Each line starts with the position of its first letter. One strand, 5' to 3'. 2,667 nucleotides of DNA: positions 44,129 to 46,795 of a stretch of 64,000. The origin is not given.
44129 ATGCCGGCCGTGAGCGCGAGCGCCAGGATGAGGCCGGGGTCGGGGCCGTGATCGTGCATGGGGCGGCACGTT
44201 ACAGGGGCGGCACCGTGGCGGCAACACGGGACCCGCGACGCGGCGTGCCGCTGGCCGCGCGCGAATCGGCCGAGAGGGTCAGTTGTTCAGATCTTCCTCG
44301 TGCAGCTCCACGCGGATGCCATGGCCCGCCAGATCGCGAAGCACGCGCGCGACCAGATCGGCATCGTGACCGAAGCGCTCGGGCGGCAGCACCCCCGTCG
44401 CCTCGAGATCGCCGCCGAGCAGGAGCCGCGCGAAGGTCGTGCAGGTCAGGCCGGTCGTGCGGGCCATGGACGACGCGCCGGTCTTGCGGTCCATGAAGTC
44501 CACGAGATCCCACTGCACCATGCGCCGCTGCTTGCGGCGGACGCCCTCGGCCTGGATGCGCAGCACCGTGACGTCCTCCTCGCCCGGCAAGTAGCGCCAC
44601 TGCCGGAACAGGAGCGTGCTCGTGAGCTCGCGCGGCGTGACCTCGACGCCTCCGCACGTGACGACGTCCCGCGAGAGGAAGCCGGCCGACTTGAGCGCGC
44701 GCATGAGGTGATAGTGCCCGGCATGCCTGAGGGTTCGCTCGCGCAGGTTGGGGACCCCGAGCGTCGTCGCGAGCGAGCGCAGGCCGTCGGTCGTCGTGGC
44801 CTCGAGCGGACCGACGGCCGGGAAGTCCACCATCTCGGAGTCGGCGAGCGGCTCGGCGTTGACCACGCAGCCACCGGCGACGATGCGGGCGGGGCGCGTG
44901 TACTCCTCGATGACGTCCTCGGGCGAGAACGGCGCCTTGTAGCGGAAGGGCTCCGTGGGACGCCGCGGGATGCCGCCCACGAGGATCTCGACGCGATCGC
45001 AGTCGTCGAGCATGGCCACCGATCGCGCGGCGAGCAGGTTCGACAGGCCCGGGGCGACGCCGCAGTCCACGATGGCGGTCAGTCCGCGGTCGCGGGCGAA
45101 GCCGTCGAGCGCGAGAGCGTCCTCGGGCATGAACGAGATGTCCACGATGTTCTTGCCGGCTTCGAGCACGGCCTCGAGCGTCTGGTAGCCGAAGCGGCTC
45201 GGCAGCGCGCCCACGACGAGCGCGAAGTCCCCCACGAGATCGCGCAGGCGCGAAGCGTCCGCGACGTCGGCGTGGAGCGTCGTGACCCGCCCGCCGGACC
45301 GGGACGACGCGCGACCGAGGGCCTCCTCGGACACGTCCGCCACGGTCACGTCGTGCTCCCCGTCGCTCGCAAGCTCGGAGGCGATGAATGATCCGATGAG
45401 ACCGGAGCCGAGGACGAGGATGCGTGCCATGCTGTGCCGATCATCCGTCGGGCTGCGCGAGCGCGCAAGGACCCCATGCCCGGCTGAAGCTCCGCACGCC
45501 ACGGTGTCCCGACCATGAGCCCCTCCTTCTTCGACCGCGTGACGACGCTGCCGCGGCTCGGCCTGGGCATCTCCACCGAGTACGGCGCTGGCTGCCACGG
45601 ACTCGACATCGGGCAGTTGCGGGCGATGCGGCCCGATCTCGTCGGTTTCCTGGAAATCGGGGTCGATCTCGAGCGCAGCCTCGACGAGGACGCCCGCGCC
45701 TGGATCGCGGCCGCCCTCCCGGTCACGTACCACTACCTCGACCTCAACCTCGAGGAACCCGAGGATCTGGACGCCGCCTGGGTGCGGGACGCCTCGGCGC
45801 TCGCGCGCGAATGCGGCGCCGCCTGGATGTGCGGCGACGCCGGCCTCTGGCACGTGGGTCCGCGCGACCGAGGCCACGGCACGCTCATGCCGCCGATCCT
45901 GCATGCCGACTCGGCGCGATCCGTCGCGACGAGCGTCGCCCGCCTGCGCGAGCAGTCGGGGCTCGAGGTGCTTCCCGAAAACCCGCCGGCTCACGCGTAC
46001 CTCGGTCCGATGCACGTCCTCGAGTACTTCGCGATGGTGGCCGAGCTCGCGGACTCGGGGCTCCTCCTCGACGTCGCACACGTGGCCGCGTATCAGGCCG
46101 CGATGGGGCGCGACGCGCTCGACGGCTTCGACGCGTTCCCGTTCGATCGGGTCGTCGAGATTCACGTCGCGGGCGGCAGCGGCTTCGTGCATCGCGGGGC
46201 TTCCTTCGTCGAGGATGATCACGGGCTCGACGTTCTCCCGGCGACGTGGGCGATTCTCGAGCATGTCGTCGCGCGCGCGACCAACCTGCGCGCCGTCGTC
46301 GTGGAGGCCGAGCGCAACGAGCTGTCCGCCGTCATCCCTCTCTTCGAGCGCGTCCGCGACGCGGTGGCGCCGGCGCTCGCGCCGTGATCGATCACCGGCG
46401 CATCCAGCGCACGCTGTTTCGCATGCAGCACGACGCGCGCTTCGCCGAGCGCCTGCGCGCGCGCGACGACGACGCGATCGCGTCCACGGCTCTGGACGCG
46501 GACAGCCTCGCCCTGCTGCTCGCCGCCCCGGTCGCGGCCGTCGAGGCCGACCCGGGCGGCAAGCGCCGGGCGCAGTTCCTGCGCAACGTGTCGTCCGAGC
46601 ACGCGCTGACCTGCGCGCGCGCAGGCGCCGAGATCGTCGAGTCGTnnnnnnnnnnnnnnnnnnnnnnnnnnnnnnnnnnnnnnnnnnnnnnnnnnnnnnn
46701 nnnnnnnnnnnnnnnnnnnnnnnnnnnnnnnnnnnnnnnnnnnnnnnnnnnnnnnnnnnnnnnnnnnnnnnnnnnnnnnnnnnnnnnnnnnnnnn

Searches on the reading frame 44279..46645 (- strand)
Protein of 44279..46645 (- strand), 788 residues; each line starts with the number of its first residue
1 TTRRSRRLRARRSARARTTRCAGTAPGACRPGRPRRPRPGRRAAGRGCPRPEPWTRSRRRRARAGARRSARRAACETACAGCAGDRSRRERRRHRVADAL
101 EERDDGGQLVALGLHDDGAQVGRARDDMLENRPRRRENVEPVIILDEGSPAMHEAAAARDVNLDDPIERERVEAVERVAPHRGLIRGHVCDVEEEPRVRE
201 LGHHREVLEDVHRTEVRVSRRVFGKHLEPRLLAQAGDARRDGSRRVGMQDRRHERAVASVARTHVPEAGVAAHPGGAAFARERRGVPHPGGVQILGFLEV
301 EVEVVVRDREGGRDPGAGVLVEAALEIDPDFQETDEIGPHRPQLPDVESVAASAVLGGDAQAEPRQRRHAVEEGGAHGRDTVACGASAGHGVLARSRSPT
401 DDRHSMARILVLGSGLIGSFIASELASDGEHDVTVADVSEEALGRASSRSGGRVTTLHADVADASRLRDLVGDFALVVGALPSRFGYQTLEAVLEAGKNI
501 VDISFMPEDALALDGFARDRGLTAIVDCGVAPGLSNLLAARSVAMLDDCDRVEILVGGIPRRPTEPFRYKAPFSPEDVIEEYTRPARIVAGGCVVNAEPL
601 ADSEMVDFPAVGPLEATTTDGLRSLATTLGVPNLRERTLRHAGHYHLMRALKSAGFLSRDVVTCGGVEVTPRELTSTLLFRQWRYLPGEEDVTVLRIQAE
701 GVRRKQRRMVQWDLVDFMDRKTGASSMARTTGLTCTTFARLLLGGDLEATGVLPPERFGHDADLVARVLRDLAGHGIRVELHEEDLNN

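Call 46: search_protein_families(library=pfam, proteins=[window:44279-46645:-], max_evalue=0.001)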
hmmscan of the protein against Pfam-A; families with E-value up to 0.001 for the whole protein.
window:44279-46645:- (788 aa): 3 families
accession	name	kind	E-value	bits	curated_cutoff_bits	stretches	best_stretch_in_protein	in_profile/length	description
PF16653.10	Sacchrp_dh_C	-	7.7e-42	144.7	31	1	529-777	1-265/265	Saccharopine dehydrogenase C-terminal domain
PF03435.24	Sacchrp_dh_NADP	-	2.5e-16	60.6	25.1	1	409-525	1-129/129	Saccharopine dehydrogenase NADP binding domain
PF02254.24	TrkA_N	-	0.0005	20.8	23.8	0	409-481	1-70/116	TrkA-N domain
